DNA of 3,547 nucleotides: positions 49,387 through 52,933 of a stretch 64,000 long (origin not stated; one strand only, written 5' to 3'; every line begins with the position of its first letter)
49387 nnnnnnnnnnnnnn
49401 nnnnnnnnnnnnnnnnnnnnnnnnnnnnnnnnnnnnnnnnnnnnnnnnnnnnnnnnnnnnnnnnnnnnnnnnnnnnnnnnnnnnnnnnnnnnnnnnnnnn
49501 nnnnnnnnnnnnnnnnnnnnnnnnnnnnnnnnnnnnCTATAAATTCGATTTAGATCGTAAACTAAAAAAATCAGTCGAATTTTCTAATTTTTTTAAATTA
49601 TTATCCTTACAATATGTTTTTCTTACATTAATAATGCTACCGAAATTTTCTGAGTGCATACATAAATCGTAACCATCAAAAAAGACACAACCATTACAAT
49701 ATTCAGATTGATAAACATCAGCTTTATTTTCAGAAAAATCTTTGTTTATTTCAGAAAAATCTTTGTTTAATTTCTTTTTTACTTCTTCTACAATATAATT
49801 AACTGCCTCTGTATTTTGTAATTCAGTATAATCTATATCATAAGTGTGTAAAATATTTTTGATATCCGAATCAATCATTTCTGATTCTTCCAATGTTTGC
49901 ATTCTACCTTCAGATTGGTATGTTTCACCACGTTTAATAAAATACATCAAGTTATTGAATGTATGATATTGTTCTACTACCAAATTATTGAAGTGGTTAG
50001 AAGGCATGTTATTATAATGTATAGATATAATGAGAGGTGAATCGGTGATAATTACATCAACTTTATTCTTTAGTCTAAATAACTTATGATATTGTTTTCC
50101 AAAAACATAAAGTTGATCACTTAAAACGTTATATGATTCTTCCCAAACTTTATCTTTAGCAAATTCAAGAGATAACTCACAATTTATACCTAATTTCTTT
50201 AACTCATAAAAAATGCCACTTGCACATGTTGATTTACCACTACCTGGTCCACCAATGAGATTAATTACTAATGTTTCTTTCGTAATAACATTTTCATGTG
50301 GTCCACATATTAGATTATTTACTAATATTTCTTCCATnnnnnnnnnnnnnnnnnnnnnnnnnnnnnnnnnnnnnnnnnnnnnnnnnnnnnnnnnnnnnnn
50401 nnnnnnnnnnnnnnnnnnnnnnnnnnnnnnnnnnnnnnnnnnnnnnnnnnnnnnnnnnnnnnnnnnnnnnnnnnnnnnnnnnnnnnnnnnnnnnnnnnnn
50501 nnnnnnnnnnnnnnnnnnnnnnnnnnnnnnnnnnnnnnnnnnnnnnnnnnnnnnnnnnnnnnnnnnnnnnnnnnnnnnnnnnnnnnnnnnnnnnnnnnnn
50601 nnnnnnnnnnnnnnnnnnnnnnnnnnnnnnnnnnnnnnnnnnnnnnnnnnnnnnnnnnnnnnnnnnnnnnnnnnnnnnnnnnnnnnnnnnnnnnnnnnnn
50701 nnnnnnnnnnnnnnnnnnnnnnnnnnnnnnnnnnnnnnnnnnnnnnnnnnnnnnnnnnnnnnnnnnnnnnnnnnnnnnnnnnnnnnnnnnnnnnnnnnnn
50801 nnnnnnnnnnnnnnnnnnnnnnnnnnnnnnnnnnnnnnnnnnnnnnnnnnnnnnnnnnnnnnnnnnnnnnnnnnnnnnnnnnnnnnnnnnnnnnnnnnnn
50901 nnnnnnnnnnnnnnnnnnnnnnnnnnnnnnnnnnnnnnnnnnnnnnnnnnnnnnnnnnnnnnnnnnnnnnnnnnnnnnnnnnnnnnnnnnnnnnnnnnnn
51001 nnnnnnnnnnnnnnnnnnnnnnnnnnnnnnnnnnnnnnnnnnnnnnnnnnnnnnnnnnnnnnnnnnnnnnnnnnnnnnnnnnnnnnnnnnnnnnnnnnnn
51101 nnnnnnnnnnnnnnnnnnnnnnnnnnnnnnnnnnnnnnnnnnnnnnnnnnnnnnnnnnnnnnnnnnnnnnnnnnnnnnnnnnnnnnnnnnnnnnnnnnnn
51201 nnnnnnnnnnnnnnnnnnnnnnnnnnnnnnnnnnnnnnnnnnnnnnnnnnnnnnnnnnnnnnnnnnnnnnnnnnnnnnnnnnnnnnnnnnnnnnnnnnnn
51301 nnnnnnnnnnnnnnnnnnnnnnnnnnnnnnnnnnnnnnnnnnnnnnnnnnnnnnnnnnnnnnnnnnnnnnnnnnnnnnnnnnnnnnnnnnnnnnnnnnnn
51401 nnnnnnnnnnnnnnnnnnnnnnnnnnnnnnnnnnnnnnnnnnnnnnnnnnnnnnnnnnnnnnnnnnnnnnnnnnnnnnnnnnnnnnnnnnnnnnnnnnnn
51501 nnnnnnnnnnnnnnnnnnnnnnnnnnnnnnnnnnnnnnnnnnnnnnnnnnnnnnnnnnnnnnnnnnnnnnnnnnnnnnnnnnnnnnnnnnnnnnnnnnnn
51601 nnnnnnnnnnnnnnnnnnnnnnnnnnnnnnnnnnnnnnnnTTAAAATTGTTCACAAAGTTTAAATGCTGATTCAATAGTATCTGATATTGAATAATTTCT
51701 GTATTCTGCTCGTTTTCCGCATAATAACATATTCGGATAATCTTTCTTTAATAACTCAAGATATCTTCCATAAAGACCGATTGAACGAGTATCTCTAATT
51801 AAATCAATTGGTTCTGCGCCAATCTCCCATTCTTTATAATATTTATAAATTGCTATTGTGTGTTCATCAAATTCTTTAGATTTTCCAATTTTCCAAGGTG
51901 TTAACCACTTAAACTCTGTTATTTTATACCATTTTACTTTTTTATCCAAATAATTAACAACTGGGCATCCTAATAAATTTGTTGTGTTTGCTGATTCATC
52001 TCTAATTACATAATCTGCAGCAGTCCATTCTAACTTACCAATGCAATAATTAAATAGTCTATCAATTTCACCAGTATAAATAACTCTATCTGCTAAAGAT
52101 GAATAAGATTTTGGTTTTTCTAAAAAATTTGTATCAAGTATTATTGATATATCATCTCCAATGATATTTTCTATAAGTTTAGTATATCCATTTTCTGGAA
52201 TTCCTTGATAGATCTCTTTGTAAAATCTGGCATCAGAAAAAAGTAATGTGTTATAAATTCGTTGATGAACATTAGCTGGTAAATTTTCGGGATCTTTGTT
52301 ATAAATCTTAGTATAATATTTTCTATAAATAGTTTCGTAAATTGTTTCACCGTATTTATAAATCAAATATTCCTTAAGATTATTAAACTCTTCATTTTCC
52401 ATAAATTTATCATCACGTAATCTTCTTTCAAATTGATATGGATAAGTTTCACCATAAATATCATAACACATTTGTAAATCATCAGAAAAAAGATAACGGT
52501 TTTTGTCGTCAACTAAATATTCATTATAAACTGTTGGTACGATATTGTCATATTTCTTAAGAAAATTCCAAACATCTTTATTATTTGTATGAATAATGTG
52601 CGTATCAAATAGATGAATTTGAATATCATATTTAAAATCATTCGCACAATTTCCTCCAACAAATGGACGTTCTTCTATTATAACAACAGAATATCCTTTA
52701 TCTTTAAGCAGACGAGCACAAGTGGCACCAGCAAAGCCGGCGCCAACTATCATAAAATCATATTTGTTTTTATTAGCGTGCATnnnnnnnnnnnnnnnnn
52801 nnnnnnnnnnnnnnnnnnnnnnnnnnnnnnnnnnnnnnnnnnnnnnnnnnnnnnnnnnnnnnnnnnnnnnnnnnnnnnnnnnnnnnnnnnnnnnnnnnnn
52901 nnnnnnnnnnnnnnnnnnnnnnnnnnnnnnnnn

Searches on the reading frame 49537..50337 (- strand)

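Call 6: search_protein_families(library=pfam, proteins=[window:49537-50337:-], max_evalue=0.01)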
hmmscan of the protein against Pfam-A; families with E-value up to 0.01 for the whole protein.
window:49537-50337:- (266 aa): 4 families
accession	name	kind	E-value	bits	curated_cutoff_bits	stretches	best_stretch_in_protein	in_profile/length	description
PF13521.12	AAA_28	-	2.4e-06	28.3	27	1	25-176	2-159/164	AAA domain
PF24883.2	NPHP3_N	-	0.0046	17.6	24.8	0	24-55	24-55/164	Nephrocystin 3, N-terminal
PF13245.12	AAA_19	-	0.0073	16.9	25.1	0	23-51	12-40/134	AAA domain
PF20720.3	nSTAND3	-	0.0083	16.3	27.2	0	21-55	16-49/155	Novel STAND NTPase 3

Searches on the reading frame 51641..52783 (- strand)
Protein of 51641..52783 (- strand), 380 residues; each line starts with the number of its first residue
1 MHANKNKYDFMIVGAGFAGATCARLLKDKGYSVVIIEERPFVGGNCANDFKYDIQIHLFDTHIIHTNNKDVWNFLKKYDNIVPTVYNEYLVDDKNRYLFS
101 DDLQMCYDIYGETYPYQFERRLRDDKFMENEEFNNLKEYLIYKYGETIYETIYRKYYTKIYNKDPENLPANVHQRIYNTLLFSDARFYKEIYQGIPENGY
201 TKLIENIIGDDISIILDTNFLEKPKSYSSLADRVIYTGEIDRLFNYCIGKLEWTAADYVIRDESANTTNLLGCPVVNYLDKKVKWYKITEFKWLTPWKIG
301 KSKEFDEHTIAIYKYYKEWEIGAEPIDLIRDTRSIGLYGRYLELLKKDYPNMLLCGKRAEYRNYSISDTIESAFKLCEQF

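Call 6: search_protein_families(library=pfam, proteins=[window:51641-52783:-], max_evalue=0.01)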
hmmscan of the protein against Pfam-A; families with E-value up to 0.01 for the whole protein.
window:51641-52783:- (380 aa): 10 families
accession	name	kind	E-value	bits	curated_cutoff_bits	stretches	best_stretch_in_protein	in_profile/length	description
PF03275.19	GLF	-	4.4e-41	141.3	26.3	1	152-362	2-202/203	UDP-galactopyranose mutase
PF13450.12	NAD_binding_8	-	7.6e-14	52.2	21.9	1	12-77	1-67/68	NAD(P)-binding Rossmann-like domain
PF12831.13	FAD_oxidored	-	3e-06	27.2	27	1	9-49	1-41/416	FAD dependent oxidoreductase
PF01266.30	DAO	-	4.2e-06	27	27.9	1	9-44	1-37/353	FAD dependent oxidoreductase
PF07992.20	Pyr_redox_2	-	7.3e-06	26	26.1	1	8-48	1-42/291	Pyridine nucleotide-disulphide oxidoreductase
PF01593.30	Amino_oxidase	-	4.8e-05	23.3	19.8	1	17-78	1-61/443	Flavin containing amine oxidoreductase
PF00890.30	FAD_binding_2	-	0.00042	20.1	20.4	1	9-46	1-38/414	FAD binding domain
PF01946.23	Thi4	-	0.00042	20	26.2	1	7-45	17-56/235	Thi4 family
PF01494.25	FAD_binding_3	-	0.0018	18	22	1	8-39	2-33/349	FAD binding domain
PF00070.33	Pyr_redox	-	0.0051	17.7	22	1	11-50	3-42/82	Pyridine nucleotide-disulphide oxidoreductase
